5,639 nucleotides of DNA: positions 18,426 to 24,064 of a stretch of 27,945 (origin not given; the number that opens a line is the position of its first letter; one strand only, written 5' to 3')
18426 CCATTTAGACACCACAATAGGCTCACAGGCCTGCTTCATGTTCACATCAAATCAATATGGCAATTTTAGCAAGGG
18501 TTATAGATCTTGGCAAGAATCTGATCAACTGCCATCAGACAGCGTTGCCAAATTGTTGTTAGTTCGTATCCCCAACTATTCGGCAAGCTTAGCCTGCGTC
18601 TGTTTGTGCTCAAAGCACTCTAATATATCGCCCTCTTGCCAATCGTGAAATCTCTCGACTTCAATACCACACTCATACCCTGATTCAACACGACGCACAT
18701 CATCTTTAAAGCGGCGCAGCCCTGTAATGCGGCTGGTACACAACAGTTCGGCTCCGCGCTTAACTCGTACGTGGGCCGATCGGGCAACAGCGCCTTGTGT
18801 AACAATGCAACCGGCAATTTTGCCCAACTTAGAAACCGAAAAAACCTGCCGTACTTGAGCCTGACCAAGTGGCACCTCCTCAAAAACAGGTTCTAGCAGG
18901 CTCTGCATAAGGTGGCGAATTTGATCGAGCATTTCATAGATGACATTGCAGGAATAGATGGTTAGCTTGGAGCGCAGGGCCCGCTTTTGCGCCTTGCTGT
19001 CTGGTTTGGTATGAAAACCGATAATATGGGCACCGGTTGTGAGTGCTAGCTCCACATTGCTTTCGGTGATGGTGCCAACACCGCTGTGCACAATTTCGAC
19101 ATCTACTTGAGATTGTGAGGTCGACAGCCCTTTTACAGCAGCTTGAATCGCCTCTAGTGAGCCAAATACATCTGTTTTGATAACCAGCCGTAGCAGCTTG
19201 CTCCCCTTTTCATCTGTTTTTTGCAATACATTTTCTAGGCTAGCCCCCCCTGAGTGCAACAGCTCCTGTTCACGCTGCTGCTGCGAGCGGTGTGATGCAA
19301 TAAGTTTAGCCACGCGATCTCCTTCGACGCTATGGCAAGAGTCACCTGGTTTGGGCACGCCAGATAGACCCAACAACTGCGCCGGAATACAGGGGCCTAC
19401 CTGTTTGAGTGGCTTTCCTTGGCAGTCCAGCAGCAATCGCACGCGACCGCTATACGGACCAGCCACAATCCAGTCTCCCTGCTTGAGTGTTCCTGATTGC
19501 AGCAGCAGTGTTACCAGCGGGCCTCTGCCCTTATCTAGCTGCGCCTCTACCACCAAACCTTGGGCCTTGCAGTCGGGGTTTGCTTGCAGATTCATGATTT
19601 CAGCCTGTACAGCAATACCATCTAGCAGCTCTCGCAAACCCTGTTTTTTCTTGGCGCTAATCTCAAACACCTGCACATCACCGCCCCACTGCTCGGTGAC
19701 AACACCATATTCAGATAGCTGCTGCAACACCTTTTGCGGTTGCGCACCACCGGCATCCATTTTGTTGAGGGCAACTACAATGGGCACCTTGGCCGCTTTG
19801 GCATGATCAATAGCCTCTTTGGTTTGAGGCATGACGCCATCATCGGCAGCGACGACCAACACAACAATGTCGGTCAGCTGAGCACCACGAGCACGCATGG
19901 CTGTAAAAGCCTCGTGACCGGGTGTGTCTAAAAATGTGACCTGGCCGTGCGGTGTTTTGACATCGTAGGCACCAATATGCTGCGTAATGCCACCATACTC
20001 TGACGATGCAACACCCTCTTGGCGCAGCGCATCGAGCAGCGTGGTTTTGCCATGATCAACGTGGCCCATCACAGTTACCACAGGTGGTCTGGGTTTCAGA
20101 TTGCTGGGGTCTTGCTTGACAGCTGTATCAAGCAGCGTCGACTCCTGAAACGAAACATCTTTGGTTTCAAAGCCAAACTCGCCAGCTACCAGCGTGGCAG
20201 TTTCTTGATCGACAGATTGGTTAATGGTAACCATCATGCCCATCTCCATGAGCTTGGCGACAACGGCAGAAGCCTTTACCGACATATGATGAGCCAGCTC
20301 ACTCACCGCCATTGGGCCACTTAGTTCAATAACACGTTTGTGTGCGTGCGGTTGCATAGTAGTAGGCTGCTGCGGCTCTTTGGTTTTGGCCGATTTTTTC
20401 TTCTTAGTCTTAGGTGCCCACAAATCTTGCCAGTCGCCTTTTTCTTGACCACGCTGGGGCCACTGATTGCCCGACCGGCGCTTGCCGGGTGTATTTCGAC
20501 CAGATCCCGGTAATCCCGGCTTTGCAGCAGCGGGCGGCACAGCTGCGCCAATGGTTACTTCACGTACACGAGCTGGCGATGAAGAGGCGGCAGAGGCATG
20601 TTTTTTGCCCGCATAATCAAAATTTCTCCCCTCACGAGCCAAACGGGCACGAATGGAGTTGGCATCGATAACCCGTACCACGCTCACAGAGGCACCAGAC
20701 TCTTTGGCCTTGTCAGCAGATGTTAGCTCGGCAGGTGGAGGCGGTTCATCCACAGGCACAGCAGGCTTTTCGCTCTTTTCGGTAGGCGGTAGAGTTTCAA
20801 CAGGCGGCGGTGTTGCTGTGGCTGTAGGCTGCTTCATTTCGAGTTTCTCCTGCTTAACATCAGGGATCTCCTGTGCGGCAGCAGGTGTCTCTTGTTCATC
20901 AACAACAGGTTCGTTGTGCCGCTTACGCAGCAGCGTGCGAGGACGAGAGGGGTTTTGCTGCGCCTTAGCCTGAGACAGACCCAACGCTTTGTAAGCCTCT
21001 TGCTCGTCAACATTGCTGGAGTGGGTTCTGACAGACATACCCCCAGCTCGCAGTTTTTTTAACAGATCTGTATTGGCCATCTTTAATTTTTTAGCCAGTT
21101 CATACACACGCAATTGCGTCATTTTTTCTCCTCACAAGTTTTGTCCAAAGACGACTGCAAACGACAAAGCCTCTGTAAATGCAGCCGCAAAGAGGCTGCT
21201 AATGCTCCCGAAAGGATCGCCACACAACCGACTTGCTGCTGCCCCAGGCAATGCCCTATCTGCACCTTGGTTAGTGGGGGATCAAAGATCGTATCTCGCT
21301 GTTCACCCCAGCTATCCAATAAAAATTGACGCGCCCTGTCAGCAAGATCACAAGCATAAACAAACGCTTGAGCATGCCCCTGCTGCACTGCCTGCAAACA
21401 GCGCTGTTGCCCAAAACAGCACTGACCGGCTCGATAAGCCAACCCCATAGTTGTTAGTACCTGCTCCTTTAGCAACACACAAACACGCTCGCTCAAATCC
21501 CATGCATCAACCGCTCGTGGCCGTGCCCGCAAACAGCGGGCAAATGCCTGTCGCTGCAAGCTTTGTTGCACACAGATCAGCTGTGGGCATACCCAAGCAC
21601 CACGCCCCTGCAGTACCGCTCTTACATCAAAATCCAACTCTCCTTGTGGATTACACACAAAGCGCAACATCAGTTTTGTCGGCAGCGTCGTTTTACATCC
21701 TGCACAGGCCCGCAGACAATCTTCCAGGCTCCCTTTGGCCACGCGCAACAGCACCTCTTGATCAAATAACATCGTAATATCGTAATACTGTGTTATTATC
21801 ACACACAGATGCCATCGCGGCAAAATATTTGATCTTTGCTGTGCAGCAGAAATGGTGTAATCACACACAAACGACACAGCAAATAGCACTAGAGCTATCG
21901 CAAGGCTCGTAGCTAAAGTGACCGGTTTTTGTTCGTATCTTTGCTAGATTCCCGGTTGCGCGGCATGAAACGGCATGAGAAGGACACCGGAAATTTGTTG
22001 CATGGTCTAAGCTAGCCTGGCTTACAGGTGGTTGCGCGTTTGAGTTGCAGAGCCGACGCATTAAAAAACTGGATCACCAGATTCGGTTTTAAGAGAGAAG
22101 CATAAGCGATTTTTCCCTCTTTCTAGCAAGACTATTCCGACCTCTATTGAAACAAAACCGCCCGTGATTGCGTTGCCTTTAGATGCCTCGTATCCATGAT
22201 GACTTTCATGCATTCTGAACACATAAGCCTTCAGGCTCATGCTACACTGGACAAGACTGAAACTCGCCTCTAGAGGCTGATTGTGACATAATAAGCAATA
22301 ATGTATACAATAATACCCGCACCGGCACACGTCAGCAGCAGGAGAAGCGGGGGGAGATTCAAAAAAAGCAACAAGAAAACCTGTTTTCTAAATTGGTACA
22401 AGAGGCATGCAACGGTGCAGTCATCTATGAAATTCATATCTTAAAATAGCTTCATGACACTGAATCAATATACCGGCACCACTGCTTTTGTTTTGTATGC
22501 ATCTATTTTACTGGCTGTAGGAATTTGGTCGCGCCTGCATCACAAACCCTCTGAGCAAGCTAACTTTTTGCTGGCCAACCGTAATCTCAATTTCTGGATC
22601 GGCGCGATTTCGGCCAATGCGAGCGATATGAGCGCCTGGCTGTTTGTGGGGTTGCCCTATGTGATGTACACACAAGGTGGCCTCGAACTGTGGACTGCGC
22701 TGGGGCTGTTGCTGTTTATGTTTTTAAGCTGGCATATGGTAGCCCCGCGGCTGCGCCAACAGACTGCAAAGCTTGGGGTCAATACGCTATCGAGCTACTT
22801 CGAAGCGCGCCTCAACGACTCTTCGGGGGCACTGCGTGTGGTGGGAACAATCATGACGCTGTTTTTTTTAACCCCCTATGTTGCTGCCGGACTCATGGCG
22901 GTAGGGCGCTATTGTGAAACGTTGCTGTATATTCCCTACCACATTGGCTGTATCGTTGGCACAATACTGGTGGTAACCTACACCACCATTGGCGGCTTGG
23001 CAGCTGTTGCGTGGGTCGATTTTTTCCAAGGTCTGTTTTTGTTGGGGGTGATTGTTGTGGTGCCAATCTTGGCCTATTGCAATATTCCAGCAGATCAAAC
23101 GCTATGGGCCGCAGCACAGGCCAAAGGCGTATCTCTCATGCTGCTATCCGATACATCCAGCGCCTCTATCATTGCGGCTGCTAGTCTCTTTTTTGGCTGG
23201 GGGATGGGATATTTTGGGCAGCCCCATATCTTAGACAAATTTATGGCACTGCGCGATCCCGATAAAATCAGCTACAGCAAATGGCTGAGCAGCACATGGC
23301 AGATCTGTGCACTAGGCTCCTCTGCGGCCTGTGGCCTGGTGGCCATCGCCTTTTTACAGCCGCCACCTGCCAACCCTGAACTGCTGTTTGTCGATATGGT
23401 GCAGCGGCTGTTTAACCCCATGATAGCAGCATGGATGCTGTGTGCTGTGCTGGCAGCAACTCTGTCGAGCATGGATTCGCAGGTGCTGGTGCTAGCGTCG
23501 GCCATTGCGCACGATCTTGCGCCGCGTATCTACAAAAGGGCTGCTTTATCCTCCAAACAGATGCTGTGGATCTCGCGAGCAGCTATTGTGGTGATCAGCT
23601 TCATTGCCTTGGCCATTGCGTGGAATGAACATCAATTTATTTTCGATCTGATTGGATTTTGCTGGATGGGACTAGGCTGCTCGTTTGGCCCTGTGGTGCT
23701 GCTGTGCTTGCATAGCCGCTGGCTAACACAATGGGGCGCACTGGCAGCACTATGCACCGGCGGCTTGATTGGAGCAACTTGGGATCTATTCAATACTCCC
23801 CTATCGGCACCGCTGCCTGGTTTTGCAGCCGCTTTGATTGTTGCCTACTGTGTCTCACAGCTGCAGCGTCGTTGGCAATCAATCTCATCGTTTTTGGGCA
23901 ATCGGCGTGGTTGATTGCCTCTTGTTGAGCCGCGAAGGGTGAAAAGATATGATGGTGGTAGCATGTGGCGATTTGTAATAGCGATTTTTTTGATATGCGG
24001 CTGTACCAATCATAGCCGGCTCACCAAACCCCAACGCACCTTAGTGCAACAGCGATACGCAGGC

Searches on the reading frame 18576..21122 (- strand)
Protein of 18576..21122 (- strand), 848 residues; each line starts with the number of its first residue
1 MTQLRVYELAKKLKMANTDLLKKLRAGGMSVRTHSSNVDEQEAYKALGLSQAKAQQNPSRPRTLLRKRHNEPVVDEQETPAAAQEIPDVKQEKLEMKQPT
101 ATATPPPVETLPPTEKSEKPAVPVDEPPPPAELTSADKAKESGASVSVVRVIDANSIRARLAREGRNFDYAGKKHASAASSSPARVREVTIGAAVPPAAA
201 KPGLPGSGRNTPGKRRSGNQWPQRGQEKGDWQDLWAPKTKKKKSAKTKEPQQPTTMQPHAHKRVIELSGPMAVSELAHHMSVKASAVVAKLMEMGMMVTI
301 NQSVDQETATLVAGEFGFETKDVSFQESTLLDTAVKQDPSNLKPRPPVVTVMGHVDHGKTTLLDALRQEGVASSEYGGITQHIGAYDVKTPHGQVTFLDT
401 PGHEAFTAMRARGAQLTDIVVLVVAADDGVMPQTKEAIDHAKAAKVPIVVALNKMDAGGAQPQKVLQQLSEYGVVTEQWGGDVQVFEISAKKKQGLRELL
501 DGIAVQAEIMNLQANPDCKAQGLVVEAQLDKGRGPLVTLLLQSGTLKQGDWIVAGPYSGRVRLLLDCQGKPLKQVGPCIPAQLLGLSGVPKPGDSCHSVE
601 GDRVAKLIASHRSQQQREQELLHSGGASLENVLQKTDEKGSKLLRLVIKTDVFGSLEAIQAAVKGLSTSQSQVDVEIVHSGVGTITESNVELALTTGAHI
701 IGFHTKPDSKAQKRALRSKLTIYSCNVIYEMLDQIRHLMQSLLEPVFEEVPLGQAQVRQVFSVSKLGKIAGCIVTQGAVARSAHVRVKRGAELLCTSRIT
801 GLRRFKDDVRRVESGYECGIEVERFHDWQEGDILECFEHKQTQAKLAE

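Call 3: search_protein_families(library=pfam, proteins=[window:18576-21122:-])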
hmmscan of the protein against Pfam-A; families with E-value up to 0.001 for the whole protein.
window:18576-21122:- (848 aa): 12 families
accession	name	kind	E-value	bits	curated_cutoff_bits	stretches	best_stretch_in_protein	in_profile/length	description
PF00009.33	GTP_EFTU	-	3.7e-39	134.7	26.5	1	349-503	6-182/188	Elongation factor Tu GTP binding domain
PF11987.13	IF-2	-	3.9e-30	104.6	27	1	623-735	6-116/117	Translation-initiation factor 2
PF04760.21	IF2_N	-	8.3e-29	99.6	25.3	2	270-319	3-53/53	Translation initiation factor IF-2, N-terminal region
PF22042.2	EF-G_D2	-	3.6e-21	75.5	27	1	519-596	1-81/84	Elongation factor G domain 2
PF01926.29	MMR_HSR1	-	7.8e-13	49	21.9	1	349-454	2-113/113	50S ribosome-binding GTPase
PF00025.27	Arf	-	9.9e-08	32.1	22.3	1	351-503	19-170/174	ADP-ribosylation factor family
PF02421.24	FeoB_N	-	1.5e-05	25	27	1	349-501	3-154/156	Ferrous iron transport protein B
PF00071.28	Ras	-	3.1e-05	24.1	21.6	1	350-504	3-157/162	Ras family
PF03193.22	RsgA_GTPase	-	0.00011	22.5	30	0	418-504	24-105/174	RsgA GTPase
PF03144.31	GTP_EFTU_D2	-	0.00047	21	30.3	0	767-821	1-57/73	Elongation factor Tu domain 2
PF10662.15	PduV-EutP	-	0.00051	20.3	21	0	349-501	4-139/143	Ethanolamine utilisation - propanediol utilisation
PF09439.16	SRPRB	-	0.0008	19.3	25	0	347-469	4-133/178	Signal recognition particle receptor beta subunit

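Call 22: find_homologous_proteins(query=window:18576-21122:-, region=260-848)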
Query window:18576-21122:-, residues 260-848 (589 aa): 8000 proteins with E <= 0.001 among 8000 candidates; the best 120 are listed.
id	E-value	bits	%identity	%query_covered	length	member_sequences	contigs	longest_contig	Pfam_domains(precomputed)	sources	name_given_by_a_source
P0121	0.0e+0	1295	100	100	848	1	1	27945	PF01926.30,PF11987.14,PF00025.28,PF04760.22,PF02421.25,PF00009.34,PF22042.3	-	-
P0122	0.0e+0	1075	85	96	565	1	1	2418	PF01926.30,PF11987.14,PF00025.28,PF04760.22,PF02421.25,PF00009.34,PF03144.32,PF00071.29,PF22042.3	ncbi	ncbi:MAG: translation initiation factor IF-2, partial [Myxococcota bacterium]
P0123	1.3e-247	841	65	99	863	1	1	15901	PF01926.30,PF11987.14,PF00025.28,PF04760.22,PF00009.34,PF03144.32,PF22042.3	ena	-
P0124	9.9e-246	835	65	100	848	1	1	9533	PF01926.30,PF11987.14,PF00025.28,PF04760.22,PF00009.34,PF03144.32,PF22042.3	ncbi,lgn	ncbi:MAG: translation initiation factor IF-2 [Myxococcota bacterium]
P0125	1.5e-244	831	65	100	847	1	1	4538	PF01926.30,PF11987.14,PF00025.28,PF04760.22,PF00009.34,PF03144.32,PF22042.3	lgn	-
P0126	1.6e-227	775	62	100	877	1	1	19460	PF01926.30,PF11987.14,PF00025.28,PF04760.22,PF00009.34,PF03144.32,PF00071.29,PF22042.3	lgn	-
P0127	5.1e-227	773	62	100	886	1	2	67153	PF01926.30,PF11987.14,PF00025.28,PF04760.22,PF00009.34,PF03144.32,PF22042.3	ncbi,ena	-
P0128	1.4e-225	768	62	100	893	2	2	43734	PF01926.30,PF11987.14,PF00025.28,PF04760.22,PF00009.34,PF03144.32,PF22042.3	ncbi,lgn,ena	-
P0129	3.7e-224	764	61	100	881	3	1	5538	PF01926.30,PF11987.14,PF00025.28,PF04760.22,PF00009.34,PF03193.23,PF22042.3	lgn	-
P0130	1.6e-222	758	61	100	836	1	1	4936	PF01926.30,PF11987.14,PF00025.28,PF04760.22,PF00009.34,PF03144.32,PF22042.3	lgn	-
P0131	7.4e-222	756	61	100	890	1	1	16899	PF01926.30,PF11987.14,PF00025.28,PF04760.22,PF00009.34,PF03144.32,PF22042.3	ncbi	-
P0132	1.2e-221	755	60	100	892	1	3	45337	PF01926.30,PF11987.14,PF00025.28,PF04760.22,PF09439.17,PF00009.34,PF03193.23,PF03144.32,PF00071.29,PF22042.3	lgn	-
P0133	1.5e-221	755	60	100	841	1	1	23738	PF01926.30,PF11987.14,PF00025.28,PF04760.22,PF02421.25,PF00009.34,PF03144.32,PF22042.3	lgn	-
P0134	1.6e-221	755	60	100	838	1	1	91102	PF01926.30,PF11987.14,PF00025.28,PF04760.22,PF00009.34,PF03144.32,PF22042.3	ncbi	-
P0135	2.5e-221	754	61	100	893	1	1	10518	PF01926.30,PF11987.14,PF00025.28,PF04760.22,PF09439.17,PF02421.25,PF00009.34,PF03144.32,PF00071.29,PF22042.3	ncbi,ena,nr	ncbi:MAG: translation initiation factor IF-2 [bacterium]|nr:translation initiation factor IF-2 [bact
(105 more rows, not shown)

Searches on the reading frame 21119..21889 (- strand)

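Call 3: search_protein_families(library=pfam, proteins=[window:21119-21889:-])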
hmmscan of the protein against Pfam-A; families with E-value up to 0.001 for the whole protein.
window:21119-21889:- (256 aa): 1 family
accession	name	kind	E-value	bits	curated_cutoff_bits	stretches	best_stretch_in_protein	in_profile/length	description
PF04296.18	YlxR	-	4.5e-17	62.1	26.9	1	60-123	1-64/75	Protein of unknown function (DUF448)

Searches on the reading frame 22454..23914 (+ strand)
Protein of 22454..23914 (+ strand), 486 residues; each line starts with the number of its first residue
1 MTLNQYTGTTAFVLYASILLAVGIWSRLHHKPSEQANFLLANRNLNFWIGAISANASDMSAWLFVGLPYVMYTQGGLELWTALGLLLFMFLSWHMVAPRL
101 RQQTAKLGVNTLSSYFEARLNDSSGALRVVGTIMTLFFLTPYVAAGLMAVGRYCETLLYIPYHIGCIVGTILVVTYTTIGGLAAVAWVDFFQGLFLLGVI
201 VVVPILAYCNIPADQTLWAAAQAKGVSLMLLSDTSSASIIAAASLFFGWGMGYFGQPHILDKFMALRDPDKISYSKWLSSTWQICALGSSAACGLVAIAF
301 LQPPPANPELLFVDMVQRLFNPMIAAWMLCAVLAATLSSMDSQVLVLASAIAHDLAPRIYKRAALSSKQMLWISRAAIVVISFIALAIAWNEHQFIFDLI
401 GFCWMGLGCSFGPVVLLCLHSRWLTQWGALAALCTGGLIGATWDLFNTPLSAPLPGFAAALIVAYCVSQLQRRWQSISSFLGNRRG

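Call 5: search_protein_families(library=pfam, proteins=[window:22454-23914:+])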
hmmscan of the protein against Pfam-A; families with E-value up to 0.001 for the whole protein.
window:22454-23914:+ (486 aa): 1 family
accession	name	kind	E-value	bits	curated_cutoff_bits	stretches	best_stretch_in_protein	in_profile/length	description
PF00474.23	SSF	-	6.2e-66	223.4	22.8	1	38-436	1-406/406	Sodium:solute symporter family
